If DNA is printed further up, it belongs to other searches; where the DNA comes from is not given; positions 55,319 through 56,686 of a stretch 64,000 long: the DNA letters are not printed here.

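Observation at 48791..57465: Ten-gene catabolic operon coupling a TRAP transporter and an HIBADH-like reductase to an Lpd-E1alpha-E1beta-E2 2-oxoacid dehydrogenase complex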

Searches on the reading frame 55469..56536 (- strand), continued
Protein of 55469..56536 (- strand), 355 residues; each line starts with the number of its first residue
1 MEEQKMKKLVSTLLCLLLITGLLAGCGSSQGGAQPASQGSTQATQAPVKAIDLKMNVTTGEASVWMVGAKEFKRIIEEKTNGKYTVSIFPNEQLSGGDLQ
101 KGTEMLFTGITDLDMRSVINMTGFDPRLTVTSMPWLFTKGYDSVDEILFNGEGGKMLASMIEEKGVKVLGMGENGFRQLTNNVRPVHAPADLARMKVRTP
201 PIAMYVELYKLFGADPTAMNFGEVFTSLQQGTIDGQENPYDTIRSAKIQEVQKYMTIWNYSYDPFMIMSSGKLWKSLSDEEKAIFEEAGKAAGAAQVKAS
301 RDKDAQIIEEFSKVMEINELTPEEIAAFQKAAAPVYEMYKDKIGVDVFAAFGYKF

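Call 32: find_related_loci(query=A1, collection=metagenome_contigs, flank=10000)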
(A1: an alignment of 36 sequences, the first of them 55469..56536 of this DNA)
Query A1 (355 aa) in metagenome_contigs; peptide patterns used: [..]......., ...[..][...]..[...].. (x = any residue, [..] = any of these).
600 stretches matched a pattern (row limit reached: there are more); 570 encode a relative of the query (tblastn E <= 1e-3); the best 80 are kept; 80 distinct loci.
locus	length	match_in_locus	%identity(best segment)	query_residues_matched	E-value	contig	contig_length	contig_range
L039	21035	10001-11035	55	7-355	9e-124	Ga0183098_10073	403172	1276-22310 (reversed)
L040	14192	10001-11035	55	7-355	2e-120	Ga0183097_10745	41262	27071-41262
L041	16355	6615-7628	54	8-355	9e-125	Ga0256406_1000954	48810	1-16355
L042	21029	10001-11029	51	7-355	1e-112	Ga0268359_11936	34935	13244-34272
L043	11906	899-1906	52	15-355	9e-112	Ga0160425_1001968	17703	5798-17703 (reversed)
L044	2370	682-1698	48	6-354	3e-112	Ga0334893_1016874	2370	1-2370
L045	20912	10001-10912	53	52-355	6e-106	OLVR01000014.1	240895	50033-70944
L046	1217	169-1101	49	44-353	1e-111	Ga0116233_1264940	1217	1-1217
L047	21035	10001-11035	50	4-355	4e-109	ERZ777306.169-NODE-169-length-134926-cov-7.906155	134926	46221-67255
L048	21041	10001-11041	44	2-354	8e-96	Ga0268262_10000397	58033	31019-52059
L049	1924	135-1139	47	6-351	2e-96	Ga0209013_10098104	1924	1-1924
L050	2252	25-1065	43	3-351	9e-95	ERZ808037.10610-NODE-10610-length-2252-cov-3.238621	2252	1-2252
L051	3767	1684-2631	47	26-351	9e-92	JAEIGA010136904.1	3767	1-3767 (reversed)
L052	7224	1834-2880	43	6-355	2e-90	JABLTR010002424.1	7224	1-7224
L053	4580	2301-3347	43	6-355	7e-90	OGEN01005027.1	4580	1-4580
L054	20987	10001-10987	46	25-351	5e-87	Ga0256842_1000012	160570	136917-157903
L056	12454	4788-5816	41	6-352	4e-84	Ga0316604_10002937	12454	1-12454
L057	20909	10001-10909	44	48-351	1e-83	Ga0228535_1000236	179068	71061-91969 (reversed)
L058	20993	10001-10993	41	5-351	3e-76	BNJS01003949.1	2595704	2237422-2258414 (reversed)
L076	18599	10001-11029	30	15-347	1e-57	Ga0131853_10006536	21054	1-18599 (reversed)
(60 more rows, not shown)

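Call 45: search_protein_families(library=ncbifam, proteins=[L035:12420-13418:+, L034:1454-2461:+, L048:5286-6350:+, L048:13896-14897:-, L054:7946-8932:+, L057:14781-15806:+, L058:14139-15146:+], max_evalue=1e-30)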
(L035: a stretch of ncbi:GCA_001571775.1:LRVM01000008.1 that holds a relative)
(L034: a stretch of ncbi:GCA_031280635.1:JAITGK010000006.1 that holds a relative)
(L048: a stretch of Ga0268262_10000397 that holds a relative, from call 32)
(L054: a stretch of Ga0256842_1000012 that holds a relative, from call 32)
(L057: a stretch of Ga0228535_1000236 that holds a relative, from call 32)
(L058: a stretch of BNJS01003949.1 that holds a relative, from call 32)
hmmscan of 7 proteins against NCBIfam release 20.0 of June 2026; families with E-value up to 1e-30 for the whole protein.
L035:12420-13418:+ (332 aa): 2 families
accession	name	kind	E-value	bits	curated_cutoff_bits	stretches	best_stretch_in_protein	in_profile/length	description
TIGR03182.1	PDH_E1_alph_y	equivalog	2.6e-106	355.1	393.85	1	9-322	2-314/315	pyruvate dehydrogenase (acetyl-transferring) E1 component subunit alpha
TIGR03181.1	PDH_E1_alph_x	equivalog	1.7e-75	254.1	411.35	1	3-326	18-331/341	pyruvate dehydrogenase (acetyl-transferring) E1 component subunit alpha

L034:1454-2461:+ (335 aa): 2 families
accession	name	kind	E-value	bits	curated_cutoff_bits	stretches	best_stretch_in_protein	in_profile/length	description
TIGR03182.1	PDH_E1_alph_y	equivalog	8.5e-111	369.8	393.85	1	21-335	2-315/315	pyruvate dehydrogenase (acetyl-transferring) E1 component subunit alpha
TIGR03181.1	PDH_E1_alph_x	equivalog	1.4e-69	234.6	411.35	1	11-335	14-328/341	pyruvate dehydrogenase (acetyl-transferring) E1 component subunit alpha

L048:5286-6350:+ (354 aa): 2 families
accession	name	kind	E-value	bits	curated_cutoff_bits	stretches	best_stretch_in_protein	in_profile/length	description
TIGR03182.1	PDH_E1_alph_y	equivalog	2.4e-95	319.1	393.85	1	36-349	2-314/315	pyruvate dehydrogenase (acetyl-transferring) E1 component subunit alpha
TIGR03181.1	PDH_E1_alph_x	equivalog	8.3e-80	268.2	411.35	1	24-351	12-329/341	pyruvate dehydrogenase (acetyl-transferring) E1 component subunit alpha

L048:13896-14897:- (333 aa): 2 families
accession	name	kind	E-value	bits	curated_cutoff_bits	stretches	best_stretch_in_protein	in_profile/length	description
TIGR03181.1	PDH_E1_alph_x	equivalog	3.8e-57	193.7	411.35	1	3-321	19-325/341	pyruvate dehydrogenase (acetyl-transferring) E1 component subunit alpha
TIGR03182.1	PDH_E1_alph_y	equivalog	2.2e-56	191.1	393.85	1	7-320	1-311/315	pyruvate dehydrogenase (acetyl-transferring) E1 component subunit alpha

L054:7946-8932:+ (328 aa): 2 families
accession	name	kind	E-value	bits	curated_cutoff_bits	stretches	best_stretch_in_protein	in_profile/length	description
TIGR03182.1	PDH_E1_alph_y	equivalog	1.1e-114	382.7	393.85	1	15-327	4-315/315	pyruvate dehydrogenase (acetyl-transferring) E1 component subunit alpha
TIGR03181.1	PDH_E1_alph_x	equivalog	5.6e-78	262.2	411.35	1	8-326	19-327/341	pyruvate dehydrogenase (acetyl-transferring) E1 component subunit alpha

L057:14781-15806:+ (341 aa): 2 families
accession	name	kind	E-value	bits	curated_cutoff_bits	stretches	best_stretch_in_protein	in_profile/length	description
TIGR03182.1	PDH_E1_alph_y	equivalog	1.9e-91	306.3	393.85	1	23-334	3-314/315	pyruvate dehydrogenase (acetyl-transferring) E1 component subunit alpha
TIGR03181.1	PDH_E1_alph_x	equivalog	5.4e-82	275.4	411.35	1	18-338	20-331/341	pyruvate dehydrogenase (acetyl-transferring) E1 component subunit alpha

L058:14139-15146:+ (335 aa): 2 families
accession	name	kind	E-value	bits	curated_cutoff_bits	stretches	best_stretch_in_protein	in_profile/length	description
TIGR03182.1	PDH_E1_alph_y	equivalog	3.7e-112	374.3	393.85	1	13-325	2-314/315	pyruvate dehydrogenase (acetyl-transferring) E1 component subunit alpha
TIGR03181.1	PDH_E1_alph_x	equivalog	7.3e-77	258.5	411.35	1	5-327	16-329/341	pyruvate dehydrogenase (acetyl-transferring) E1 component subunit alpha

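Call 53: search_solved_structures(query=window:55469-56536:-, max_evalue=1e-44, show_alignments=4)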
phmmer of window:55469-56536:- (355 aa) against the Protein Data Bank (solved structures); distinct sequences matched with E-value up to 1e-44: 4.
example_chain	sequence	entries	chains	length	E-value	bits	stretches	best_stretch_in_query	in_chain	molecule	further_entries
4p47_A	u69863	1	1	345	5.6e-49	170.5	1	42-347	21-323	TRAP dicarboxylate transporter, DctP subunit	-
4p8b_A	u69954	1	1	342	1e-48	169.6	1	43-348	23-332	TRAP-type transporter, periplasmic component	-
4nq8_A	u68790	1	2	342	2.4e-47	165.1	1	42-343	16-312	Putative periplasmic substrate-binding transport protein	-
4pdd_A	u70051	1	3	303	4.8e-46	160.9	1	53-350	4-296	TRAP dicarboxylate transporter, DctP subunit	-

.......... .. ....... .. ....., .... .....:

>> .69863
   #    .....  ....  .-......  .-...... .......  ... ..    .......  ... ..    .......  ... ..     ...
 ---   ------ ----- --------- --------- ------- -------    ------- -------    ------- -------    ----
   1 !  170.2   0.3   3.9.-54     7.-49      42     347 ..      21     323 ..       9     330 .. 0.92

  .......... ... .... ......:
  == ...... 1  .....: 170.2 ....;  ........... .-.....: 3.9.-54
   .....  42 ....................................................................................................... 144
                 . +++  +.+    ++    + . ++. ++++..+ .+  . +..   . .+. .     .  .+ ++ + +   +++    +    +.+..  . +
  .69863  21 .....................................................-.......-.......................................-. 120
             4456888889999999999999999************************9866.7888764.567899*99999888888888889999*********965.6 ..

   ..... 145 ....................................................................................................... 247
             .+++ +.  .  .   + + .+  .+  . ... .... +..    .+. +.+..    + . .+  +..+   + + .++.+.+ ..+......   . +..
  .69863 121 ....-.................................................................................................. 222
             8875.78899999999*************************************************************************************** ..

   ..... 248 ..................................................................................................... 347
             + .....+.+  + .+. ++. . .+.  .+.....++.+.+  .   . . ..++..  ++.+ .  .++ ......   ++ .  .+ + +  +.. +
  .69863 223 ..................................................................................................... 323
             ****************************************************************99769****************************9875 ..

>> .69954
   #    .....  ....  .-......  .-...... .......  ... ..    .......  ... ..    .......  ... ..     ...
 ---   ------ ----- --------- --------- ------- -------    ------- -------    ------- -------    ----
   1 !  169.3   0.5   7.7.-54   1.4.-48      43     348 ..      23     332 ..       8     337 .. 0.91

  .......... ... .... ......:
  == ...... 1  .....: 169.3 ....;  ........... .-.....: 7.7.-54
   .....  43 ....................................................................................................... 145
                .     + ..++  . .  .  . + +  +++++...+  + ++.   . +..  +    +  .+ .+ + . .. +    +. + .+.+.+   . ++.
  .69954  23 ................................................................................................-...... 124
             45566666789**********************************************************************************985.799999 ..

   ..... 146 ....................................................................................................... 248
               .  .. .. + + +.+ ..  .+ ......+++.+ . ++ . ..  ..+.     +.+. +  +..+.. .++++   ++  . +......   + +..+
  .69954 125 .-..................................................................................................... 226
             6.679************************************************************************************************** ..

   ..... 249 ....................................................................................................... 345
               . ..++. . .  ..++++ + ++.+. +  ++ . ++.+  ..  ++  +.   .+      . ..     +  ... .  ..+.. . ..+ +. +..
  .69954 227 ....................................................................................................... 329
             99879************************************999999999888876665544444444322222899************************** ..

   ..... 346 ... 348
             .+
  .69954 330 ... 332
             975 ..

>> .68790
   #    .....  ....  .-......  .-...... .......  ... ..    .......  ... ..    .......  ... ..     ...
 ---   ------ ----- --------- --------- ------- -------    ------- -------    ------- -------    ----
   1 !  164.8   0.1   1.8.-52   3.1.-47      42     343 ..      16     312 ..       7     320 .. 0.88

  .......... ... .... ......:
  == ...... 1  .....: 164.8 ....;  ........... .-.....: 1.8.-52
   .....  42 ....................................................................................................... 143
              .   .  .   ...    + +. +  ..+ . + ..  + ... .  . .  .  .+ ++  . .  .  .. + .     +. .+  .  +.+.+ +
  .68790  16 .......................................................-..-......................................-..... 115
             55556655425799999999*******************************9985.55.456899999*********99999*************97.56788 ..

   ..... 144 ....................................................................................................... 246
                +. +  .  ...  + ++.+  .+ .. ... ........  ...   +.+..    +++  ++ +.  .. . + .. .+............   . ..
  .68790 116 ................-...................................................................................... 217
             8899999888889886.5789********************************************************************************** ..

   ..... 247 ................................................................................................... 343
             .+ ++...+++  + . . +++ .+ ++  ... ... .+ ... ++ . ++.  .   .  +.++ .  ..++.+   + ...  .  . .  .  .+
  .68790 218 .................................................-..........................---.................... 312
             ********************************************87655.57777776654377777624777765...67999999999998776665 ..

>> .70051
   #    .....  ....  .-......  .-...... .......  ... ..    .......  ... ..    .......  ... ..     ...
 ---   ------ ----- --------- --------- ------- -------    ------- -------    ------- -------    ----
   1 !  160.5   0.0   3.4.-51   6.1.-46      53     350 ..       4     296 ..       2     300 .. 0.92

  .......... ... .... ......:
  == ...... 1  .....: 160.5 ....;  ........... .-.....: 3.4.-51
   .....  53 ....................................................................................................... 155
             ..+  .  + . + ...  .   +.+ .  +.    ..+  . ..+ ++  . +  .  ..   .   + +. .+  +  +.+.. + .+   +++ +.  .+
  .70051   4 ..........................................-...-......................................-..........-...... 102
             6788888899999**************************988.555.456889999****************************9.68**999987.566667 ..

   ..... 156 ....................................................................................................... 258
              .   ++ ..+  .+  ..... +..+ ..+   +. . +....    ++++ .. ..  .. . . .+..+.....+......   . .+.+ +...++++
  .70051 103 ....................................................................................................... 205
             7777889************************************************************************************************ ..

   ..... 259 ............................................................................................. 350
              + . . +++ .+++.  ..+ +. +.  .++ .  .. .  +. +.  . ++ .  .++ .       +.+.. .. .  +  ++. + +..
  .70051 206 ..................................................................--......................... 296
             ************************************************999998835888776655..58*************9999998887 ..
